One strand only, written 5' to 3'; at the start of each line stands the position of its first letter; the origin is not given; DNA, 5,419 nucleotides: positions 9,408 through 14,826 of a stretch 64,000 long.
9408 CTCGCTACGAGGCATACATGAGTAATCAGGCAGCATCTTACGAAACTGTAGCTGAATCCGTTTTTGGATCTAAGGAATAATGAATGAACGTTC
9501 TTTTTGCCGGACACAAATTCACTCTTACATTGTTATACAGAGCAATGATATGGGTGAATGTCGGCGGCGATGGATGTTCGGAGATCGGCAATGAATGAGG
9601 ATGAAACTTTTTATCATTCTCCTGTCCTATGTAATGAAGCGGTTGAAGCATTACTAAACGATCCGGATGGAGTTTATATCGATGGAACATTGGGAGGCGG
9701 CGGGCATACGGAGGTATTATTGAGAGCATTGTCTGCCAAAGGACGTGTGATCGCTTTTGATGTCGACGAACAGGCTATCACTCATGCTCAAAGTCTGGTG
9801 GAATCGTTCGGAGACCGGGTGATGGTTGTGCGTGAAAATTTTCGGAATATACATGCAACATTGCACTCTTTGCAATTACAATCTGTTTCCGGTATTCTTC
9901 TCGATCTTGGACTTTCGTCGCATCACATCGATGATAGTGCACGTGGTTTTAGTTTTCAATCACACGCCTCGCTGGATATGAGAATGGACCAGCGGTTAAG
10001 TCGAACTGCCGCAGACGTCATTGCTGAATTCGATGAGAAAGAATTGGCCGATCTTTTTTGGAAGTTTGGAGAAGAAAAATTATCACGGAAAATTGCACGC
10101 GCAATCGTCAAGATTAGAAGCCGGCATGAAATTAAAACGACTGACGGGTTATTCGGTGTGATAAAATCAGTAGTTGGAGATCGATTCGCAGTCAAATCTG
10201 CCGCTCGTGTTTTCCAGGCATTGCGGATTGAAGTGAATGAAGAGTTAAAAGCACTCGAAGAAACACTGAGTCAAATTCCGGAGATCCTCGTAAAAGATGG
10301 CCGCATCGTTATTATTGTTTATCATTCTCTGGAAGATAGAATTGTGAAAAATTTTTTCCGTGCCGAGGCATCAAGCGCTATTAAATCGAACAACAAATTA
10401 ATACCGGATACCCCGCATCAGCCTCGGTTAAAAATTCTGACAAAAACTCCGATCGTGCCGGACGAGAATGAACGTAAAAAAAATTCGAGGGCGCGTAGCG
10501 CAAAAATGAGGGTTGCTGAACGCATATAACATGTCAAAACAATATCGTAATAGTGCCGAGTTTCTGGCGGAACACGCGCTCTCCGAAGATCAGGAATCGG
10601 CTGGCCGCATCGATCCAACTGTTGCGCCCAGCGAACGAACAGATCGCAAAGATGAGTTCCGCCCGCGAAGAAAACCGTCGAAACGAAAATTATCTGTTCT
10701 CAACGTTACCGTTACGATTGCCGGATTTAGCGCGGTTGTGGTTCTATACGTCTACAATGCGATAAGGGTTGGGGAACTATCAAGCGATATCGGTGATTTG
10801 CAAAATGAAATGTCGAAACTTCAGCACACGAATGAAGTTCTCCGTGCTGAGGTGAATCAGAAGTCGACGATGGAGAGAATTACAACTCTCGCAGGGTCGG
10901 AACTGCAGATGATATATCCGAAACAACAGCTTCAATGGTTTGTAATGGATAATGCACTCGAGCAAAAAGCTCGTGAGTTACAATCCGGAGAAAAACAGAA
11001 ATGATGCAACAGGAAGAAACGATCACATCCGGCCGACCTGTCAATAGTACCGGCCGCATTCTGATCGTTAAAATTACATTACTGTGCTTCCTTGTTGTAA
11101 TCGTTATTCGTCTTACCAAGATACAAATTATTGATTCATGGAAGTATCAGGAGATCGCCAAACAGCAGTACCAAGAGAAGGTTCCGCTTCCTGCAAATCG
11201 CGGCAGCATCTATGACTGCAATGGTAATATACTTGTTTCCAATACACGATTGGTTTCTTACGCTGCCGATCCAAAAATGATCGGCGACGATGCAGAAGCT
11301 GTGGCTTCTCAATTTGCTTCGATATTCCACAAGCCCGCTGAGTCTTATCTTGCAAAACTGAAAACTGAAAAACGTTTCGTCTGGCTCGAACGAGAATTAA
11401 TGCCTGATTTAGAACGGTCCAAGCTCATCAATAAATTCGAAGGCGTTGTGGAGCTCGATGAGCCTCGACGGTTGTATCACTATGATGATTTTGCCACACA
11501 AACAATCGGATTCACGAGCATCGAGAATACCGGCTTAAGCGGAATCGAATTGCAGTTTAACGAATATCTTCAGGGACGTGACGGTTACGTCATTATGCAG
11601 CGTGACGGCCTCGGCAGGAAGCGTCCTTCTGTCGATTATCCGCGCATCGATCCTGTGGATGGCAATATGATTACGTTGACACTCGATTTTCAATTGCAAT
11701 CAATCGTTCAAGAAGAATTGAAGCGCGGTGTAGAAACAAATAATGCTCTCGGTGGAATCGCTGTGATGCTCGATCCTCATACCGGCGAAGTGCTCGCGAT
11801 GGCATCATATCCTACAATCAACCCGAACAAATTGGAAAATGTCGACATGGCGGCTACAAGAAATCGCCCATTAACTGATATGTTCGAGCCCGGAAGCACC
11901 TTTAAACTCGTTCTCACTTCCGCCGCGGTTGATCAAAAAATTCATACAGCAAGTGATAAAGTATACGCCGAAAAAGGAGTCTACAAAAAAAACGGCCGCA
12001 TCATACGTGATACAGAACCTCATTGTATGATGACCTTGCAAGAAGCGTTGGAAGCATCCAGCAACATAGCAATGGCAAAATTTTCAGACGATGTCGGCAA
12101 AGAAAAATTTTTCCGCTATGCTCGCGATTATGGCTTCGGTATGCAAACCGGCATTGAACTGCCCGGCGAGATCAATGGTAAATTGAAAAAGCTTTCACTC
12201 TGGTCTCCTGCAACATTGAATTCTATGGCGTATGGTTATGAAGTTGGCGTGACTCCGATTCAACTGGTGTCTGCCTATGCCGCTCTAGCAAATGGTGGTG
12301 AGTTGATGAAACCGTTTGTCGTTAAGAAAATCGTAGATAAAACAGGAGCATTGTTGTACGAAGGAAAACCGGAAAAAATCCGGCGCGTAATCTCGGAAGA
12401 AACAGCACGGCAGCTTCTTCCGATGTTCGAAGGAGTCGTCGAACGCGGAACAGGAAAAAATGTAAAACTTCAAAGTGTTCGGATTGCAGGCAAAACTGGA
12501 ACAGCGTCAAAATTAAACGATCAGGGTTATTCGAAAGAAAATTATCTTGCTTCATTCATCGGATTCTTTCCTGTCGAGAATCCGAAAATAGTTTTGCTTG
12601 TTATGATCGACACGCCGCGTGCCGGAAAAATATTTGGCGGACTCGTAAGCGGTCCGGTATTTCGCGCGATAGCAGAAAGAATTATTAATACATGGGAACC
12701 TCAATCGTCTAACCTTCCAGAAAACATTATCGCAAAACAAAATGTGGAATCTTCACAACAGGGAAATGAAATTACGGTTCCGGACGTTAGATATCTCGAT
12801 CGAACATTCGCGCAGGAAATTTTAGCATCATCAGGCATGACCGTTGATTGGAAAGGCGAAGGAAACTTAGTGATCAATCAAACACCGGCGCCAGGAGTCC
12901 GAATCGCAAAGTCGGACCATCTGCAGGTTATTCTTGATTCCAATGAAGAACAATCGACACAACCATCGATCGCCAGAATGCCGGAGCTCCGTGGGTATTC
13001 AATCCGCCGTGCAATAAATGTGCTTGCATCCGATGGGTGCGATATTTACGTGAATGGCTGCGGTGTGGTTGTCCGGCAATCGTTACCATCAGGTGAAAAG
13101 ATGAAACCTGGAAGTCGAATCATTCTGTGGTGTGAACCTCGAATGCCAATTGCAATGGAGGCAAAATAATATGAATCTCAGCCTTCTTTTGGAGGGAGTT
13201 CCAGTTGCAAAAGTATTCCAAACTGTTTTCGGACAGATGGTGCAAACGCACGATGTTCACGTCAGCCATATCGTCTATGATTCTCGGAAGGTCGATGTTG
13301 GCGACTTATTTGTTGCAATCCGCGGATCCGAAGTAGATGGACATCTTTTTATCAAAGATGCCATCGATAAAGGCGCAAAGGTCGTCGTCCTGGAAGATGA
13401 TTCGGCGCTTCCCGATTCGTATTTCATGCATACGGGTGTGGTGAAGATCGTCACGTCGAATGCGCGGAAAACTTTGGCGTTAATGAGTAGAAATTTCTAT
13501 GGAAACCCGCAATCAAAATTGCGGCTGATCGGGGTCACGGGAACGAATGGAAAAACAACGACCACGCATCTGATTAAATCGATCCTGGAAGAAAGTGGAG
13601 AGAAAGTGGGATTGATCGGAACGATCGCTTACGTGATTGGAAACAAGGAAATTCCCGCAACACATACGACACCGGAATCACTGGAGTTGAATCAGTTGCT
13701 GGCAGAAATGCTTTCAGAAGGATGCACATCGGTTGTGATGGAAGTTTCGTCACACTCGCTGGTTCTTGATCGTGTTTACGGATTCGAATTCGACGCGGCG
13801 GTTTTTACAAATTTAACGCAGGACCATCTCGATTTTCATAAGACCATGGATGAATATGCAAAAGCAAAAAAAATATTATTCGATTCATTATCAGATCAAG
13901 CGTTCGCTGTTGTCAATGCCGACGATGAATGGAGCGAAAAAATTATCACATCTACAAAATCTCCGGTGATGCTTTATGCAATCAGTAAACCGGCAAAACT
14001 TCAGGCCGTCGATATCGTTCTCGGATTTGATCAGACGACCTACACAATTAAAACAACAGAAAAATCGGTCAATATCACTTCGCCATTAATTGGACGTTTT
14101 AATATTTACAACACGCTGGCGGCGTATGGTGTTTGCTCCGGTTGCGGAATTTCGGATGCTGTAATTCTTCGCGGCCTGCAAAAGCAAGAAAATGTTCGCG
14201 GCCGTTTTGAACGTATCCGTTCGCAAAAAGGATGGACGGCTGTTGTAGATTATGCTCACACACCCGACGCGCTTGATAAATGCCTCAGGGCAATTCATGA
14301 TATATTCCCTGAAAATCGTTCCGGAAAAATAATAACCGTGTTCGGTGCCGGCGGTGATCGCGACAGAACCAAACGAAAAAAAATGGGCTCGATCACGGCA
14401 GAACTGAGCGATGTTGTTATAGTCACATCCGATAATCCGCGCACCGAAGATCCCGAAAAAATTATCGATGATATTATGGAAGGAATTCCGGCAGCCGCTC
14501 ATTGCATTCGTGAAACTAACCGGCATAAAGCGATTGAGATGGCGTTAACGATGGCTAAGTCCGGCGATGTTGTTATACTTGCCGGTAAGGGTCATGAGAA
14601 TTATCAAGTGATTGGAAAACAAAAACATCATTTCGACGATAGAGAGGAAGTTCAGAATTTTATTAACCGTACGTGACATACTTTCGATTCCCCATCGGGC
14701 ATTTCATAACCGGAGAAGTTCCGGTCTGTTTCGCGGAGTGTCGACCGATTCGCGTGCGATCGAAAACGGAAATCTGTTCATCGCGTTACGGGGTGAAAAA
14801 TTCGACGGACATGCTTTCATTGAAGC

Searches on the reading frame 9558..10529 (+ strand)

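Call 35: search_protein_families(library=pfam, max_evalue=0.00001, proteins=[window:9558-10529:+])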
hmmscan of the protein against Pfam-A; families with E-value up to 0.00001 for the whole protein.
window:9558-10529:+ (323 aa): 1 family
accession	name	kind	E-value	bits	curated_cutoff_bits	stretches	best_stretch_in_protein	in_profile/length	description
PF01795.25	Methyltransf_5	-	2.2e-102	343.1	27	1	18-323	2-309/309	MraW methylase family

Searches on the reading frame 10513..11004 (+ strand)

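Call 35: search_protein_families(library=pfam, max_evalue=0.00001, proteins=[window:10513-11004:+])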
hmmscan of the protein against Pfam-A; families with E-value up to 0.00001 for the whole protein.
window:10513-11004:+ (163 aa): 1 family
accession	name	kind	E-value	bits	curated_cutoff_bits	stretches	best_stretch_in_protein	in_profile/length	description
PF04977.20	DivIC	-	3.1e-07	30.6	28.9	1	75-136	8-70/80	Septum formation initiator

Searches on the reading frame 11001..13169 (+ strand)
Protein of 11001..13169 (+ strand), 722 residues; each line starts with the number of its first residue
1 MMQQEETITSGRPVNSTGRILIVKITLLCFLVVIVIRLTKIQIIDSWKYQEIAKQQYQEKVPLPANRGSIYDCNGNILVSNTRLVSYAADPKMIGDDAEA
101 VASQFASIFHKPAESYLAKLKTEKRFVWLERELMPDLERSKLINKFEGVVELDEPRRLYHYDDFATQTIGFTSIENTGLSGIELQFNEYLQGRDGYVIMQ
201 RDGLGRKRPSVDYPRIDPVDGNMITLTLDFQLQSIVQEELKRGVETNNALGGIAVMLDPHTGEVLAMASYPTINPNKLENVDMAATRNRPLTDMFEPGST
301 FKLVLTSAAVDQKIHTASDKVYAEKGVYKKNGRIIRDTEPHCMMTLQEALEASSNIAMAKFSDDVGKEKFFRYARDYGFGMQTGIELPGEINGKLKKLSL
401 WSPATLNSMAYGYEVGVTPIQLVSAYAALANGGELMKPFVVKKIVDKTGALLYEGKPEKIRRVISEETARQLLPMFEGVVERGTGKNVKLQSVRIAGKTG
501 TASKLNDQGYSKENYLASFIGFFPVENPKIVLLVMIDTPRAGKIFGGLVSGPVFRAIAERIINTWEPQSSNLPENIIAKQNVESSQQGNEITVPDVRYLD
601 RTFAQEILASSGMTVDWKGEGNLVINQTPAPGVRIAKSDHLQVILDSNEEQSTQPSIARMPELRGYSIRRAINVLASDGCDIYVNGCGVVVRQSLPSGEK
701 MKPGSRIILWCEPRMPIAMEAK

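Call 35: search_protein_families(library=pfam, max_evalue=0.00001, proteins=[window:11001-13169:+])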
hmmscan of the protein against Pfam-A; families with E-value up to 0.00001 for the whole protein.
window:11001-13169:+ (722 aa): 3 families
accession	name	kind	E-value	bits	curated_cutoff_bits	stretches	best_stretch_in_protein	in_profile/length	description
PF00905.27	Transpeptidase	-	6.4e-77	259.1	22.1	1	252-558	1-298/299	Penicillin binding protein transpeptidase domain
PF03717.20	PBP_dimer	-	1.7e-16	61.6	24.4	1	63-207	2-175/180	Penicillin-binding Protein dimerisation domain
PF03793.24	PASTA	-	1.4e-14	54.2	23.2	1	659-710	2-61/64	PASTA domain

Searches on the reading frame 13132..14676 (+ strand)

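Call 35: search_protein_families(library=pfam, max_evalue=0.00001, proteins=[window:13132-14676:+])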
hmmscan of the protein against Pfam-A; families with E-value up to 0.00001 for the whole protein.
window:13132-14676:+ (514 aa): 3 families
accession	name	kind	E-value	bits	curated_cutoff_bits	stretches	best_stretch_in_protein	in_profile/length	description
PF08245.18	Mur_ligase_M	-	5.4e-61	206.5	24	1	135-334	1-199/200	Mur ligase middle domain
PF02875.26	Mur_ligase_C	-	3e-34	119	28.4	1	357-487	1-127/127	Mur ligase, glutamate ligase domain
PF01225.30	Mur_ligase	-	2.3e-11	44.3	21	1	43-113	1-85/95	Mur ligase family, catalytic domain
